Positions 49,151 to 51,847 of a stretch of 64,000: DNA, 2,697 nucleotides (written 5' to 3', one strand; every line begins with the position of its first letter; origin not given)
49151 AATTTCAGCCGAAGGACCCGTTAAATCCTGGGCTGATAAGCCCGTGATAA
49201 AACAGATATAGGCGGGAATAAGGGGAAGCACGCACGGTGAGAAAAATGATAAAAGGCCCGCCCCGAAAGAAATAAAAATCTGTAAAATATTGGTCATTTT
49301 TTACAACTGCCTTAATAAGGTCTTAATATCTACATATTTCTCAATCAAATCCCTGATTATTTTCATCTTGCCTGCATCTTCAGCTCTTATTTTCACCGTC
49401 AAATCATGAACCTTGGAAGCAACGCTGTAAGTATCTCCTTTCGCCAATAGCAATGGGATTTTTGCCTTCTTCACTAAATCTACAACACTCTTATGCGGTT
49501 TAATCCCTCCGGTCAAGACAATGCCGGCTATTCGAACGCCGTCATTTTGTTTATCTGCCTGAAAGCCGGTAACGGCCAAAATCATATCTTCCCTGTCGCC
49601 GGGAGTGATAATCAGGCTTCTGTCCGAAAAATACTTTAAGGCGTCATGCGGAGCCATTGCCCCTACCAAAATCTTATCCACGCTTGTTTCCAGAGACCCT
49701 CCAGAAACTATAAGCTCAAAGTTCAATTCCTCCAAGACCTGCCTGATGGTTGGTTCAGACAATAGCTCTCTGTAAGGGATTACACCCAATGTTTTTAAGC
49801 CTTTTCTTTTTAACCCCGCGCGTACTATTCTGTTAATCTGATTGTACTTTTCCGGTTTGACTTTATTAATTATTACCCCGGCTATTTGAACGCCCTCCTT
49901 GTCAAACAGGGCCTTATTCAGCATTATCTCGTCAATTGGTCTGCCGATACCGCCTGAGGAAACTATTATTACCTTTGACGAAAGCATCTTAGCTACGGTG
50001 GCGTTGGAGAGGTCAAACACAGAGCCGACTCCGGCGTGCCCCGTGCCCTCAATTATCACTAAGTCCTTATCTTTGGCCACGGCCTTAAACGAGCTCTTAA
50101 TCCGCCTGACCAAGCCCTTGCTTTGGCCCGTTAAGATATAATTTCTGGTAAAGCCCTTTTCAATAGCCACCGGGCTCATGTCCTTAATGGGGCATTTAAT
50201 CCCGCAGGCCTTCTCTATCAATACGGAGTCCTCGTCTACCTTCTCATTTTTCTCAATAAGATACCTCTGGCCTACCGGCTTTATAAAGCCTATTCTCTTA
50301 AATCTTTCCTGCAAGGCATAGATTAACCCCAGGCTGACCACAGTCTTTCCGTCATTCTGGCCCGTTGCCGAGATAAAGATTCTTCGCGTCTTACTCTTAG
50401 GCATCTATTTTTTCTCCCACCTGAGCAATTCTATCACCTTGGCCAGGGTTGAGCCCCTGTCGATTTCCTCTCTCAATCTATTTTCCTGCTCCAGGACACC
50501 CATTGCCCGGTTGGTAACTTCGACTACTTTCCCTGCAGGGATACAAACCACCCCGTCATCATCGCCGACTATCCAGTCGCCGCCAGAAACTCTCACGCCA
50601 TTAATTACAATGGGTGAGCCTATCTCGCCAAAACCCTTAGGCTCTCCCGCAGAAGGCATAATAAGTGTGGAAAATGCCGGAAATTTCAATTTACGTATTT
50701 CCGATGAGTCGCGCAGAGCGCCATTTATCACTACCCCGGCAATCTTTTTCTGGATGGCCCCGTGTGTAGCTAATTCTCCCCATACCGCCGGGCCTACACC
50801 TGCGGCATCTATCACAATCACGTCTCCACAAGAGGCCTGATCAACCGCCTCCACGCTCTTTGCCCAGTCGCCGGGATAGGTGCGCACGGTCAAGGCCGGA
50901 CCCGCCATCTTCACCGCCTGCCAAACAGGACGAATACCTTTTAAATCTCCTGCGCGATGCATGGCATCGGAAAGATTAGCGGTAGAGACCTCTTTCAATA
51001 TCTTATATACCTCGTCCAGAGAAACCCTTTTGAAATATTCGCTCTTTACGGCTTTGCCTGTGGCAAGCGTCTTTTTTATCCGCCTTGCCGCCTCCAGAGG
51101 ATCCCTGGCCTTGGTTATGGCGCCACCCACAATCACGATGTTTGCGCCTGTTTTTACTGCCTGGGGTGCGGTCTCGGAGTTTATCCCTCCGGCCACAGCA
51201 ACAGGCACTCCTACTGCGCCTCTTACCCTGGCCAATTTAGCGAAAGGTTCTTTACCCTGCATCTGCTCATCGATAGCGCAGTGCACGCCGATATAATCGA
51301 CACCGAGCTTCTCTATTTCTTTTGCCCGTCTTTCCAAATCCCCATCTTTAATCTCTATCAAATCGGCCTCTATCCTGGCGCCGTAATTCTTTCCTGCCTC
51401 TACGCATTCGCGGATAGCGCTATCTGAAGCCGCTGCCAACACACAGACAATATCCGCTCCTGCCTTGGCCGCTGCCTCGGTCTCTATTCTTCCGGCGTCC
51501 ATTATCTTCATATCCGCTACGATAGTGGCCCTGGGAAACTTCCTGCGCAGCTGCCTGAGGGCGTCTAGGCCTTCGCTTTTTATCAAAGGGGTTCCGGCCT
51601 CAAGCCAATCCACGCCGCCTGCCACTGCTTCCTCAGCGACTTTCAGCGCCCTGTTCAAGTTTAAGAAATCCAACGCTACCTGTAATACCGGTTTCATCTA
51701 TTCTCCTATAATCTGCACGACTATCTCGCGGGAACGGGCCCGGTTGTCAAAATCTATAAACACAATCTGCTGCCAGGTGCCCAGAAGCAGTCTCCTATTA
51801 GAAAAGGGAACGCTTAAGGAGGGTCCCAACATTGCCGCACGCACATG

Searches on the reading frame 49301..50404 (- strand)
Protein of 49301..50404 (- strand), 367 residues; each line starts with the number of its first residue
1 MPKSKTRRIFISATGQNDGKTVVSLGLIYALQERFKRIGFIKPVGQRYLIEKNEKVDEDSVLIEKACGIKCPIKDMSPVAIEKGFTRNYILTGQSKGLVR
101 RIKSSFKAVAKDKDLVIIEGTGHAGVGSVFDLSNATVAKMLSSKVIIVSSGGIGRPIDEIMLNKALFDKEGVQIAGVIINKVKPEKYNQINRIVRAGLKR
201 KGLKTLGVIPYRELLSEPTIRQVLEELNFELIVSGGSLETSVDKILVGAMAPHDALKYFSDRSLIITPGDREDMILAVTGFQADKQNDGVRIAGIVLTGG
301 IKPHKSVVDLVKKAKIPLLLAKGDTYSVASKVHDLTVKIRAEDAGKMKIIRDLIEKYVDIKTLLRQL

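Call 72: search_protein_families(library=pfam, proteins=[window:49301-50404:-], max_evalue=0.000001)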
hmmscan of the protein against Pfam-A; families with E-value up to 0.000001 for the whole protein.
window:49301-50404:- (367 aa): 3 families
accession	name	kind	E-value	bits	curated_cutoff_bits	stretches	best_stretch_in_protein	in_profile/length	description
PF13500.12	AAA_26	-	4e-36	125.2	27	1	7-219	1-198/198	AAA domain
PF07085.17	DRTGG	-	2.7e-24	85.4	25.2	1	223-334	2-104/105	DRTGG domain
PF01656.29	CbiA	-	1.4e-10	41.7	25.4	1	10-218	2-118/125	CobQ/CobB/MinD/ParA nucleotide binding domain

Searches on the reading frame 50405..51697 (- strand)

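Call 72: search_protein_families(library=pfam, proteins=[window:50405-51697:-], max_evalue=0.000001)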
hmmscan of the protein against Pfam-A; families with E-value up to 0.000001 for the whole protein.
window:50405-51697:- (430 aa): 2 families
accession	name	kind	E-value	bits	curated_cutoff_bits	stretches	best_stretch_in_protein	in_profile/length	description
PF03737.21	RraA-like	-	1.1e-43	149.4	24.5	1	239-384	1-151/152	Aldolase/RraA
PF00215.30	OMPdecase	-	2.4e-37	129.4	27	1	4-207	2-221/221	Orotidine 5'-phosphate decarboxylase / HUMPS family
